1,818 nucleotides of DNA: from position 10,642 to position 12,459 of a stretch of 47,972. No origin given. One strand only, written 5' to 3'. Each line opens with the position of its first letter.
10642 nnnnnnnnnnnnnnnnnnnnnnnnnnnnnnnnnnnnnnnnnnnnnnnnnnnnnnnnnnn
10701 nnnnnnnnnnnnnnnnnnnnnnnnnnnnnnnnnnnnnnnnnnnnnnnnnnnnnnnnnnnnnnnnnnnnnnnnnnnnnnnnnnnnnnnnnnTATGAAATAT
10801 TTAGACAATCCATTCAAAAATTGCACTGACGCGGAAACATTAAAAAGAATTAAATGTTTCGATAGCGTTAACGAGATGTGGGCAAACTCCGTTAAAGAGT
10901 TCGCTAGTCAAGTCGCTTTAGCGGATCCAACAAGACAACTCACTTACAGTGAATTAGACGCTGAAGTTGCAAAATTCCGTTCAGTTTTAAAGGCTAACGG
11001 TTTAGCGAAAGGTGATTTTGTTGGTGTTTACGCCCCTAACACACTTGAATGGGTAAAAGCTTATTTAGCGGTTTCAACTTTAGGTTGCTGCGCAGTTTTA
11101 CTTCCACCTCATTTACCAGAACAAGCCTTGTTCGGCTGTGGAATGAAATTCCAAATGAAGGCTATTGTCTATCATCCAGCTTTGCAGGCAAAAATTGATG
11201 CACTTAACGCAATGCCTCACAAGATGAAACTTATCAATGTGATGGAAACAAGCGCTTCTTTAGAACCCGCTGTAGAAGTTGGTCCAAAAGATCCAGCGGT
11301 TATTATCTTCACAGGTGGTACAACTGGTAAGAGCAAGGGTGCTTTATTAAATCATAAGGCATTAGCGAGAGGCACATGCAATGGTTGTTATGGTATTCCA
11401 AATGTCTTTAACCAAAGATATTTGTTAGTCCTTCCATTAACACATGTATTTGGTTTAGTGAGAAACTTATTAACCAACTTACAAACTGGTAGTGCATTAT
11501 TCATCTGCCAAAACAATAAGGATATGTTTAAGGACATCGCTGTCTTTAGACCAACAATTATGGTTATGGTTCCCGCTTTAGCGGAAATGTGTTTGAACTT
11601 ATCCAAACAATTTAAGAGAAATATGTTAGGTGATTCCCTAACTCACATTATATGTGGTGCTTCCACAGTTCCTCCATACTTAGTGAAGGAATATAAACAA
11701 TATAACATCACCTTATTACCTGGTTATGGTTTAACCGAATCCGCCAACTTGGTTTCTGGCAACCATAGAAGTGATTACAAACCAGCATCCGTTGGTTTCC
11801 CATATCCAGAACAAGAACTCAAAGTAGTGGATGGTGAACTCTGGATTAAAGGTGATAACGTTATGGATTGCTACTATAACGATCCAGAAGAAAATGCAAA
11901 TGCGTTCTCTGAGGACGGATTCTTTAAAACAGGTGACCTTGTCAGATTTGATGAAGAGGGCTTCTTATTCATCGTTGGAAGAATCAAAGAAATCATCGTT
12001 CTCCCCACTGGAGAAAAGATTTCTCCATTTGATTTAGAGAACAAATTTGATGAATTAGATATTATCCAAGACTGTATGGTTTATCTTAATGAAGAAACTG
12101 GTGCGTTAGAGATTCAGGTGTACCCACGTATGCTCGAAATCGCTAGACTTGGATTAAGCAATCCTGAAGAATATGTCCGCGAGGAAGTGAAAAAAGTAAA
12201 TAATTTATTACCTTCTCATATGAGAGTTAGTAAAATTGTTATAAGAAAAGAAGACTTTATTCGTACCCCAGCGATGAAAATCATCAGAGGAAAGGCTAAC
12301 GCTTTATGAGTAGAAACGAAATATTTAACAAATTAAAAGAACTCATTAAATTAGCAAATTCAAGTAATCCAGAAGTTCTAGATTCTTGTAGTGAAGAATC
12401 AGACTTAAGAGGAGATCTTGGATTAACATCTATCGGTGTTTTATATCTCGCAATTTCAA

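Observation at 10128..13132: Split, self-contained Aas-like acylation system: PlsC-type acyltransferase, fatty-acyl-AMP ligase, private carrier protein and Sfp-type PPTase in one coupled operon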

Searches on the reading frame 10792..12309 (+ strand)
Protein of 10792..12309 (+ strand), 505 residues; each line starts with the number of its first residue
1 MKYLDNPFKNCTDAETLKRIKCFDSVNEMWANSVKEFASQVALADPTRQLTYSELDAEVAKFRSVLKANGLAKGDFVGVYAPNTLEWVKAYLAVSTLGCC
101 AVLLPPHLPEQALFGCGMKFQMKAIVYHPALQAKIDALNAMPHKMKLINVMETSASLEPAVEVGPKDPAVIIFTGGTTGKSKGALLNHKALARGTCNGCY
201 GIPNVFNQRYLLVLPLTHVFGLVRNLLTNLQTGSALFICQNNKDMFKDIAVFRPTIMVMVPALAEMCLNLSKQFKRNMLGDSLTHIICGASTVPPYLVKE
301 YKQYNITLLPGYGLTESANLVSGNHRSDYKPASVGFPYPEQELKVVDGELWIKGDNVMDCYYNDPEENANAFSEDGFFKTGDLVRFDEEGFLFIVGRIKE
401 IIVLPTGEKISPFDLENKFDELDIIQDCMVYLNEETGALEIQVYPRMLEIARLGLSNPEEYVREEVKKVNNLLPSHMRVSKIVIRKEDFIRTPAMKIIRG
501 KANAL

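Call 3: search_protein_families(library=pfam, proteins=[window:10792-12309:+], max_evalue=0.01)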
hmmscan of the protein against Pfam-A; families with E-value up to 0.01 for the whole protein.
window:10792-12309:+ (505 aa): 2 families
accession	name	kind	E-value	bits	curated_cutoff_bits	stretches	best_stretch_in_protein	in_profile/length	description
PF00501.34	AMP-binding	-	2.4e-66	224.6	29.9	1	32-362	3-384/384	AMP-binding enzyme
PF23562.2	AMP-binding_C_3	-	2.4e-05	25.1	20.8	1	400-503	2-109/124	AMP-binding enzyme C-terminal domain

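Call 4: search_protein_families(library=ncbifam, proteins=[window:10792-12309:+], max_evalue=0.01)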
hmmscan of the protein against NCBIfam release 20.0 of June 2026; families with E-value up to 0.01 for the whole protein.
window:10792-12309:+ (505 aa): 104 families (the best 25 are shown)
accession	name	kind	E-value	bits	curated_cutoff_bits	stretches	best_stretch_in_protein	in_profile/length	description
NF004837.0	PRK06187.1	subfamily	5.1e-61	206.5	476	2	142-430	146-453/531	long-chain-fatty-acid--CoA ligase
NF004114.0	PRK05605.1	equivalog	8.4e-58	196.1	766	2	142-438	197-509/575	long-chain-fatty-acid--CoA ligase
NF005801.1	PRK07656.1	equivalog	1.1e-54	185.9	657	2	152-429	150-433/500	FadD3 family acyl-CoA ligase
NF052269.1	Staph_lig_FadD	equivalog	2.6e-53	181.1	650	1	39-431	15-425/499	long-chain-fatty-acid--CoA ligase FadD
TIGR01923.1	menE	equivalog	3.3e-53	181.1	330.15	1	51-431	1-380/442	o-succinylbenzoate--CoA ligase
NF005307.0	PRK06839.1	equivalog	2.2e-46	158.5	748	1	39-433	17-427/496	o-succinylbenzoate--CoA ligase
NF004511.1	PRK05852.1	equivalog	4e-44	151.1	650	1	39-431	16-436/505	FadD7 family fatty acid--CoA ligase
NF005702.0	PRK07514.1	subfamily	7.5e-42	143.3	558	1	38-429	18-430/506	malonyl-CoA synthase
NF006181.0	PRK08314.1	subfamily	1.5e-41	142.3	705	2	129-435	167-489/563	long-chain-fatty-acid--CoA ligase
NF006523.0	PRK08974.1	equivalog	1.5e-41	142.2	884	2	162-421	202-476/561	long-chain-fatty-acid--CoA ligase FadD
NF005463.0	PRK07059.1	subfamily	1.8e-41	142.2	869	2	141-419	178-477/557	long-chain-fatty-acid--CoA ligase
TIGR01733.1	AA-adenyl-dom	subfamily_domain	2.1e-41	142.1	317.4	1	51-430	1-409/409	amino acid adenylation domain-containing protein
NF006539.0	PRK09029.1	equivalog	4.7e-41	141.1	494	1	29-431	8-385/458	o-succinylbenzoate--CoA ligase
NF005714.0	PRK07529.1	subfamily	6.2e-41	140.5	632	2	154-421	206-497/640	acyl-CoA synthetase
NF002966.0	PRK03640.1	equivalog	1.3e-40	139.5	556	1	39-431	17-414/483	o-succinylbenzoate--CoA ligase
NF006386.0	PRK08633.1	equivalog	1.5e-32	112.3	1221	1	19-418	610-1060/1147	acyl-[ACP]--phospholipid O-acyltransferase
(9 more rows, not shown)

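Call 8: find_encoding_contigs(protein=window:10792-12309:+, flank=10000, max_places=6)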
Protein window:10792-12309:+ (505 aa): 5 contigs read that carry it; 2 places shown.
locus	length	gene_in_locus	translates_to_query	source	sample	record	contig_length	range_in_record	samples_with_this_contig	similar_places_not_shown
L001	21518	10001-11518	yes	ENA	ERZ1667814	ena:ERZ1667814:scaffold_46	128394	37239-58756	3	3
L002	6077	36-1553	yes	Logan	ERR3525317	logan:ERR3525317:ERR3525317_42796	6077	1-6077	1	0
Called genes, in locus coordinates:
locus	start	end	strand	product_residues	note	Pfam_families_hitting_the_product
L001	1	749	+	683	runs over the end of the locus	PF24898:GGDEF_GdpP, PF01368:DHH, PF02272:DHHA1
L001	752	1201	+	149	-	PF01281:Ribosomal_L9_N, PF03948:Ribosomal_L9_C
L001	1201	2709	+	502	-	PF00772:DnaB, PF13481:AAA_25, PF03796:DnaB_C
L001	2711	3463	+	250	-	PF00753:Lactamase_B, PF23023:Anti-Pycsar_Apyc1, PF12706:Lactamase_B_2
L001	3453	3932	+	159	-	PF02590:SPOUT_MTase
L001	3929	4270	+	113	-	-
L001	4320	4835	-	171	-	-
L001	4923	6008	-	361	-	-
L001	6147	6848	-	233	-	-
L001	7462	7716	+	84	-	PF13711:DUF4160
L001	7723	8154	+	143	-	PF10387:DUF2442, PF20038:HTH_59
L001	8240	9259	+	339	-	PF00535:Glycos_transf_2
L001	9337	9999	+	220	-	PF01553:Acyltransferase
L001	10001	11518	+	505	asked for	PF00501:AMP-binding, PF23562:AMP-binding_C_3 (faint)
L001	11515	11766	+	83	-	PF00550:PP-binding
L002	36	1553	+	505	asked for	PF00501:AMP-binding, PF23562:AMP-binding_C_3 (faint)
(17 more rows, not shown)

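Call 9: find_homologous_proteins(query=window:10792-12306:+, max_evalue=1e-20)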
Query window:10792-12306:+ (505 aa): 4097 proteins with E <= 1e-20 among 8000 candidates; the best 120 are listed.
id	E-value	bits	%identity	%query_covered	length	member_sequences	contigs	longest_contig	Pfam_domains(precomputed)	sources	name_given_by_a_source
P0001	0.0e+0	1159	100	100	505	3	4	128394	PF00501.35,PF23562.3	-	-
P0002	0.0e+0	1012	87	100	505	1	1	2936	PF00501.35,PF23562.3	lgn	-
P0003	0.0e+0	1012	86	100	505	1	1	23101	PF00501.35,PF23562.3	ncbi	-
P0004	0.0e+0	1010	86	100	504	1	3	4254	PF00501.35,PF23562.3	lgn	-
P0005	1.1e-297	1005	86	100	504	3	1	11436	PF00501.35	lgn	-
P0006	4.5e-296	1000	85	100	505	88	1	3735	PF00501.35,PF23562.3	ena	-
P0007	6.1e-296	1000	85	100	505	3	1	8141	PF00501.35,PF23562.3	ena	-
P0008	7.1e-296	999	85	100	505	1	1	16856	PF00501.35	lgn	-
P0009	5.4e-295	997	86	100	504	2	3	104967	PF00501.35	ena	-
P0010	3.3e-294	994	84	100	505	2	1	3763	PF00501.35,PF23562.3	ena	-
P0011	4.3e-294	994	85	100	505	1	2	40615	PF00501.35,PF23562.3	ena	-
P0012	1.4e-292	989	84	100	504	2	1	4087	PF00501.35,PF23562.3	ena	-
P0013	2.7e-292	988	84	100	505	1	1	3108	PF00501.35,PF23562.3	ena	-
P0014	3.8e-292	987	84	100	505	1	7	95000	PF00501.35,PF23562.3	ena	-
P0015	7.7e-292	986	84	100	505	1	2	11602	PF00501.35,PF23562.3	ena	-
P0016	1.5e-290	982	84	100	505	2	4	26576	PF00501.35,PF23562.3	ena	-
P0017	2.3e-289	978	84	100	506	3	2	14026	PF00501.35,PF23562.3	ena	-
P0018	3.0e-289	978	83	100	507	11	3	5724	PF00501.35,PF23562.3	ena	-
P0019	2.3e-288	975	83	100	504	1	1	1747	PF00501.35,PF23562.3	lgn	-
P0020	4.4e-288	974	83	100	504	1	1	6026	PF00501.35,PF23562.3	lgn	-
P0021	6.0e-288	973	83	100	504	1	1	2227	PF00501.35,PF23562.3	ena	-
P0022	2.1e-287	972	83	100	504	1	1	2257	PF00501.35,PF23562.3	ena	-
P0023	2.1e-287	972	83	100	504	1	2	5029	PF00501.35,PF23562.3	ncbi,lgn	-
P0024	5.3e-286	967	83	100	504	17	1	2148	PF00501.35,PF23562.3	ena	-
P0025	1.2e-284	962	82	100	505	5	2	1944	PF00501.35,PF23562.3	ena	-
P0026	1.3e-284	962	82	100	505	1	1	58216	PF00501.35,PF23562.3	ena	-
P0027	1.8e-284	962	83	100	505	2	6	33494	PF00501.35,PF23562.3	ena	-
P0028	4.1e-284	961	82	100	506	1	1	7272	PF00501.35,PF23562.3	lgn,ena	-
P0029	9.2e-284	960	82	100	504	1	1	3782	PF00501.35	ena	-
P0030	2.2e-283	958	83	100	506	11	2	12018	PF00501.35,PF23562.3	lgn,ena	-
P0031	2.3e-283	958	82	100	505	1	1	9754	PF00501.35,PF23562.3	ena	-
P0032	3.5e-283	958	82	100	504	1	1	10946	PF00501.35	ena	-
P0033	6.4e-283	957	82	100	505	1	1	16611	PF00501.35,PF23562.3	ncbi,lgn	-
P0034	2.3e-282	955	82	100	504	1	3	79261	PF00501.35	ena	-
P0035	3.9e-282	954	82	100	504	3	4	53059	PF00501.35,PF23562.3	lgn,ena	-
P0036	8.3e-282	953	81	100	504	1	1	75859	PF00501.35,PF23562.3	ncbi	-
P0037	9.7e-281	950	81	100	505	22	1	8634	PF00501.35,PF23562.3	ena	-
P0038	4.4e-280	947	82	100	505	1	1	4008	PF00501.35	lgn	-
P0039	1.0e-279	946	82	100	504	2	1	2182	PF00501.35,PF23562.3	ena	-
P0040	1.1e-278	943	80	100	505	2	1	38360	PF00501.35,PF23562.3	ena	-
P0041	1.4e-278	942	80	100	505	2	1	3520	PF00501.35,PF23562.3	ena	-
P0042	4.5e-277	937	81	100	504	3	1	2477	PF00501.35,PF23562.3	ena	-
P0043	1.1e-276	936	78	100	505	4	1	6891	PF00501.35,PF23562.3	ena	-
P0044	1.9e-275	932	80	100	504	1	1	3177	PF00501.35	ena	-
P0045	6.7e-275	930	79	100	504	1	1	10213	PF00501.35,PF23562.3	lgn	-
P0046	2.0e-274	929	79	100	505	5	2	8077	PF00501.35,PF23562.3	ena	-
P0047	6.7e-274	927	78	100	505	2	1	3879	PF00501.35,PF23562.3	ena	-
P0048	1.6e-270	916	78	100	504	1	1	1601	PF00501.35,PF23562.3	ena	-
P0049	1.8e-269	912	77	100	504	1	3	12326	PF00501.35,PF23562.3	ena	-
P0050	3.0e-269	912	76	100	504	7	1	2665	PF00501.35,PF23562.3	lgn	-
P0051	3.6e-269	911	78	100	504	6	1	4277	PF00501.35,PF23562.3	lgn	-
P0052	2.4e-268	909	77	100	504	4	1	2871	PF00501.35,PF23562.3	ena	-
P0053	1.4e-267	906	77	100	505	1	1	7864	PF00501.35,PF23562.3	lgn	-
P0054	1.4e-267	906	77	100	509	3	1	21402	PF00501.35,PF23562.3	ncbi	-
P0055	1.4e-267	906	77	100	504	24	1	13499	PF00501.35,PF23562.3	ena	-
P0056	5.4e-262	888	86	87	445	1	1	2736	PF00501.35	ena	-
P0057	3.8e-261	885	77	100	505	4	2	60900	PF00501.35,PF23562.3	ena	-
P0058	6.3e-261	884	78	100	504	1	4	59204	PF00501.35,PF23562.3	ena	-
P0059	3.9e-258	875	76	100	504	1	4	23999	PF00501.35,PF23562.3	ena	-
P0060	1.1e-255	867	76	100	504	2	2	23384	PF00501.35,PF23562.3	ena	-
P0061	3.5e-255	865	75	99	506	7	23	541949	PF00501.35,PF23562.3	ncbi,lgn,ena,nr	ncbi:MAG: acyl--CoA ligase [Bacilli bacterium]|nr:acyl--CoA ligase [Bacilli bacterium]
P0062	6.1e-244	828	72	99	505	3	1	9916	PF00501.35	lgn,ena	-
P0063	1.8e-242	823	72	99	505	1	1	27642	PF00501.35,PF23562.3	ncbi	-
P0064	2.5e-217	740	64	100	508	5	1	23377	PF00501.35,PF23562.3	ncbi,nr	ncbi:MAG: AMP-binding protein [Bacilli bacterium]|nr:AMP-binding protein [Bacilli bacterium]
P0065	4.2e-217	740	85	74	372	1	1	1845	PF00501.35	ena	-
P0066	6.2e-191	653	58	97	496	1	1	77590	PF00501.35,PF23562.3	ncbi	-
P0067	2.9e-189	648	59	97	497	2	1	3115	PF00501.35,PF23562.3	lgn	-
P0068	4.6e-189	647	59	98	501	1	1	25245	PF00501.35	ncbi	ncbi:MAG: class I adenylate-forming enzyme family protein [Candidatus Coproplasma sp.]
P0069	8.5e-189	646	58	98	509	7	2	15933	PF00501.35,PF23562.3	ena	-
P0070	1.5e-188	645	58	98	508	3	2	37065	PF00501.35,PF23562.3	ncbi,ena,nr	ncbi:MAG: acyl--CoA ligase [Clostridia bacterium]|nr:acyl--CoA ligase [Clostridia bacterium]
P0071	4.4e-188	644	58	98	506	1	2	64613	PF00501.35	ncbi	-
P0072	4.8e-188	644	60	98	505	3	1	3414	PF00501.35,PF23562.3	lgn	-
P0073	2.7e-187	641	58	98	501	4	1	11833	PF00501.35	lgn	-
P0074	5.9e-187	640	58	98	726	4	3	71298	PF00501.35,PF01553.27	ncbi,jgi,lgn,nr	ncbi:MAG: hypothetical protein E7596_00770 [Ruminococcaceae bacterium]|nr:hypothetical protein [Osci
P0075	8.9e-187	640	59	98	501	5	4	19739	PF00501.35,PF23562.3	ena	-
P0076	1.8e-186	639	58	98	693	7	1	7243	PF00501.35,PF01553.27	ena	-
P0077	3.0e-186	638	58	98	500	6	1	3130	PF00501.35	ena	-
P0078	3.0e-186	638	58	98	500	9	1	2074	PF00501.35,PF23562.3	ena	-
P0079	3.7e-186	638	58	98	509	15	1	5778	PF00501.35,PF23562.3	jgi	-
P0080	4.1e-186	637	59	98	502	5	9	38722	PF00501.35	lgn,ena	-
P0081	1.7e-185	635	58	99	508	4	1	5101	PF00501.35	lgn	-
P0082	2.0e-185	635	61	95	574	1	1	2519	PF00501.35,PF23562.3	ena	-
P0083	2.3e-185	635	57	98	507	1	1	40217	PF00501.35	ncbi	-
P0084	2.5e-185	635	58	98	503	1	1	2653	PF00501.35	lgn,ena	-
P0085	3.4e-185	634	58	98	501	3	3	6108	PF00501.35,PF23562.3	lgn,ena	-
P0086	5.5e-185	634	59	97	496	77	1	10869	PF00501.35,PF23562.3,PF13193.13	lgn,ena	-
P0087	5.8e-185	634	58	98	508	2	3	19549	PF00501.35,PF23562.3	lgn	-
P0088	1.2e-184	633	58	99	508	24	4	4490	PF00501.35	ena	-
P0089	1.3e-184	632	59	98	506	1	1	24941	PF00501.35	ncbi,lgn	-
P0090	1.6e-184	632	59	98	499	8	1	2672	PF00501.35,PF23562.3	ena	-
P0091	2.5e-184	632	57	99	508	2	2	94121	PF00501.35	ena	-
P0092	5.0e-184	631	57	99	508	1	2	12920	PF00501.35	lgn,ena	-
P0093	5.1e-184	631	58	99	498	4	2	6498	PF00501.35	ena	-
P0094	6.3e-184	630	58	98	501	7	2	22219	PF00501.35,PF23562.3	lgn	-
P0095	6.6e-184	630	57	98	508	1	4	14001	PF00501.35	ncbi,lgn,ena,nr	ncbi:MAG: acyl--CoA ligase [Clostridia bacterium]|nr:acyl--CoA ligase [Clostridia bacterium]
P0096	7.8e-184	630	57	98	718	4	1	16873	PF00501.35,PF23562.3,PF01553.27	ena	-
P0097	1.1e-183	629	57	99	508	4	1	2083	PF00501.35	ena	-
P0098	1.1e-183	629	57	99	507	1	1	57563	PF00501.35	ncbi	-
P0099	2.3e-183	628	57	98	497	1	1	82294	PF00501.35,PF23562.3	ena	-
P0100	2.8e-183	628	57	99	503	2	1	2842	PF00501.35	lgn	-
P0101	3.1e-183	628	57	98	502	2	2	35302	PF00501.35,PF23562.3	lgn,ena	-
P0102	3.7e-183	628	57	98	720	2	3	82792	PF00501.35,PF23562.3,PF01553.27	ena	-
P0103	4.0e-183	628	59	98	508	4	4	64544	PF00501.35,PF23562.3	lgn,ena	-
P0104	4.2e-183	627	57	99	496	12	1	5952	PF00501.35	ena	-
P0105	4.2e-183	627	57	97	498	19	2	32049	PF00501.35,PF23562.3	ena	-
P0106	4.3e-183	627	58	99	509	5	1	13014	PF00501.35,PF23562.3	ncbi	-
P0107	4.4e-183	627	58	99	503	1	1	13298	PF00501.35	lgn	-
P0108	4.5e-183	627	58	97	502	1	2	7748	PF00501.35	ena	-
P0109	8.0e-183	627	57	98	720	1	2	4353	PF00501.35,PF23562.3,PF01553.27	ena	-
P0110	1.4e-182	626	56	99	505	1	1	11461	PF00501.35,PF23562.3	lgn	-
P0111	1.4e-182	626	56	99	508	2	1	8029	PF00501.35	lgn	-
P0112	1.5e-182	626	59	98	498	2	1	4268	PF00501.35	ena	-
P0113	1.8e-182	625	57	98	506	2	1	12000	PF00501.35,PF23562.3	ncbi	-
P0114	2.1e-182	625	58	98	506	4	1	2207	PF00501.35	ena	-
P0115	3.4e-182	624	56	98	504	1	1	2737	PF00501.35,PF23562.3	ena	-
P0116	5.9e-182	624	58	98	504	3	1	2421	PF00501.35,PF23562.3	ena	-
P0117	7.3e-182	623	58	98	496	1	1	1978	PF00501.35,PF23562.3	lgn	-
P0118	9.3e-182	623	57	99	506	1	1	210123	PF00501.35,PF23562.3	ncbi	-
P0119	9.4e-182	623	56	98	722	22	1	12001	PF00501.35,PF23562.3,PF01553.27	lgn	-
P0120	1.1e-181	623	57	98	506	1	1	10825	PF00501.35,PF23562.3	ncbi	-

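Call 10: find_encoding_contigs(protein=P0061, flank=10000, max_places=2)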
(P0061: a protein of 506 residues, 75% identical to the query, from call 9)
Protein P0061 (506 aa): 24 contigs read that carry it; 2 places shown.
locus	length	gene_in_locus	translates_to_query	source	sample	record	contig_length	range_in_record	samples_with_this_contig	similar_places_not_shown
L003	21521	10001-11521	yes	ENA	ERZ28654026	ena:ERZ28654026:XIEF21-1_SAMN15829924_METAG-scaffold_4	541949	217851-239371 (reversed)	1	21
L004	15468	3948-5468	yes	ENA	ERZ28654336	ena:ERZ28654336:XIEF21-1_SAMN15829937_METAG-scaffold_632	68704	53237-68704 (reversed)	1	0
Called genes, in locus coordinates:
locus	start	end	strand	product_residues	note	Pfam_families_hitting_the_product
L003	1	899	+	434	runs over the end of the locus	PF02040:ArsB, PF03600:CitMHS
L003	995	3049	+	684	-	PF24898:GGDEF_GdpP, PF01368:DHH, PF02272:DHHA1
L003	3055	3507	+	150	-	PF01281:Ribosomal_L9_N, PF03948:Ribosomal_L9_C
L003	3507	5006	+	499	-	PF00772:DnaB, PF20307:divDNAB (faint), PF13481:AAA_25, PF03796:DnaB_C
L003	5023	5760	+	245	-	PF00753:Lactamase_B, PF23023:Anti-Pycsar_Apyc1, PF12706:Lactamase_B_2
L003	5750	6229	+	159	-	PF02590:SPOUT_MTase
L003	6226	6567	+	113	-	-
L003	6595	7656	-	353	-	-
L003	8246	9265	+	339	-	PF00535:Glycos_transf_2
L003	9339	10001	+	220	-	PF01553:Acyltransferase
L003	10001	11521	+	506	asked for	PF00501:AMP-binding, PF23562:AMP-binding_C_3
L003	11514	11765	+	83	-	PF00550:PP-binding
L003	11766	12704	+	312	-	PF02645:DegV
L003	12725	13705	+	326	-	PF02129:Peptidase_S15 (faint), PF00561:Abhydrolase_1 (faint), PF12146:Hydrolase_4 (faint), PF00326:Peptidase_S9 (faint)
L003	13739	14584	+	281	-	PF02645:DegV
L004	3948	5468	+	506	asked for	PF00501:AMP-binding, PF23562:AMP-binding_C_3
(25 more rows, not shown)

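Call 11: find_encoding_contigs(protein=P0074, flank=10000, max_places=2)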
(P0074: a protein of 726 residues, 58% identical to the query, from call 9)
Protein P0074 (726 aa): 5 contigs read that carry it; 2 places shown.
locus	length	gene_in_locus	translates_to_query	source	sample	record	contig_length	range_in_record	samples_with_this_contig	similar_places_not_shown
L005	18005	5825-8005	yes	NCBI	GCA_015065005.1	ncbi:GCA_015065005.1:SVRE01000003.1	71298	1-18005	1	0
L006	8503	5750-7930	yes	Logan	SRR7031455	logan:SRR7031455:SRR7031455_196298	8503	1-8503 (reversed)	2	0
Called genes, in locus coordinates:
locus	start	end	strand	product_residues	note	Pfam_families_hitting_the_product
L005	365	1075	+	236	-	-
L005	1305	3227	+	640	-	PF00501:AMP-binding, PF00550:PP-binding (weak)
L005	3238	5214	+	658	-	PF07690:MFS_1, PF13347:MFS_2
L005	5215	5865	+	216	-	PF01553:Acyltransferase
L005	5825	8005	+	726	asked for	PF01553:Acyltransferase, PF00501:AMP-binding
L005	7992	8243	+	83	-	PF00550:PP-binding (weak)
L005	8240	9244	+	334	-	PF04970:LRAT, PF01648:ACPS (weak)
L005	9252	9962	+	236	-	PF00149:Metallophos, PF12850:Metallophos_2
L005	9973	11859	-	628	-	PF00664:ABC_membrane, PF00005:ABC_tran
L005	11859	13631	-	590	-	PF00664:ABC_membrane, PF00005:ABC_tran, PF02463:SMC_N (faint)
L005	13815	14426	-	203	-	PF12464:Mac, PF00132:Hexapep, PF14602:Hexapep_2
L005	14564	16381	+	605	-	PF00009:GTP_EFTU, PF22042:EF-G_D2 (faint), PF03144:GTP_EFTU_D2, PF00679:EFG_C, PF06421:LepA_C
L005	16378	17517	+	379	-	PF04055:Radical_SAM, PF06969:HemN_C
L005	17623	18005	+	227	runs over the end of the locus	PF01381:HTH_3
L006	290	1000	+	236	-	-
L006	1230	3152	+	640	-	PF00501:AMP-binding, PF00550:PP-binding (weak)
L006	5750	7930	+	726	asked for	PF01553:Acyltransferase, PF00501:AMP-binding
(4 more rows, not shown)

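Call 12: find_encoding_contigs(protein=P0118, flank=10000, max_places=2)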
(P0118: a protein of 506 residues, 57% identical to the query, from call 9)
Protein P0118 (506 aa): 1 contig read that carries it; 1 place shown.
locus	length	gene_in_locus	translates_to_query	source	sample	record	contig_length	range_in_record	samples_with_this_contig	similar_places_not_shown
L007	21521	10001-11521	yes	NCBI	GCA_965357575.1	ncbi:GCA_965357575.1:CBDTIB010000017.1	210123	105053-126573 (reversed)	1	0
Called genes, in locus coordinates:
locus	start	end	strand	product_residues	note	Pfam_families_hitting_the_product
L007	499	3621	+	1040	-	PF00133:tRNA-synt_1, PF09334:tRNA-synt_1g, PF08264:Anticodon_1, PF19302:DUF5915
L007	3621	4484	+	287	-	PF10672:Methyltrans_SAM, PF03602:Cons_hypoth95 (weak), PF09445:Methyltransf_15 (weak)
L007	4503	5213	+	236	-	PF00849:PseudoU_synth_2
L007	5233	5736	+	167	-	-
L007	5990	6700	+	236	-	PF03595:SLAC1 (weak)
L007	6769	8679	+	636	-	PF00501:AMP-binding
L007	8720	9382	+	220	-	PF01553:Acyltransferase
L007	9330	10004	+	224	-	PF01553:Acyltransferase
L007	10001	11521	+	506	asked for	PF00501:AMP-binding, PF23562:AMP-binding_C_3 (weak)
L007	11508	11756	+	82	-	PF00550:PP-binding (weak)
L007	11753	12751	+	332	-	PF04970:LRAT, PF01648:ACPS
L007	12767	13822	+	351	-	PF12146:Hydrolase_4, PF12697:Abhydrolase_6 (weak)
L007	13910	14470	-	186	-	PF02545:Maf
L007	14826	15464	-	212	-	-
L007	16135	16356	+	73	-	-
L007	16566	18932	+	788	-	PF03477:ATP-cone, PF13597:NRDD, PF00462:Glutaredoxin (faint)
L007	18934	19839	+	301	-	PF00070:Pyr_redox (faint), PF00890:FAD_binding_2, PF01266:DAO (weak), PF03486:HI0933_like (weak), PF07992:Pyr_redox_2, PF12831:FAD_oxidored, PF13450:NAD_binding_8 (weak), PF13738:Pyr_redox_3, +2 more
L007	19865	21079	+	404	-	-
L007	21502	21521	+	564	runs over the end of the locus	PF00474:SSF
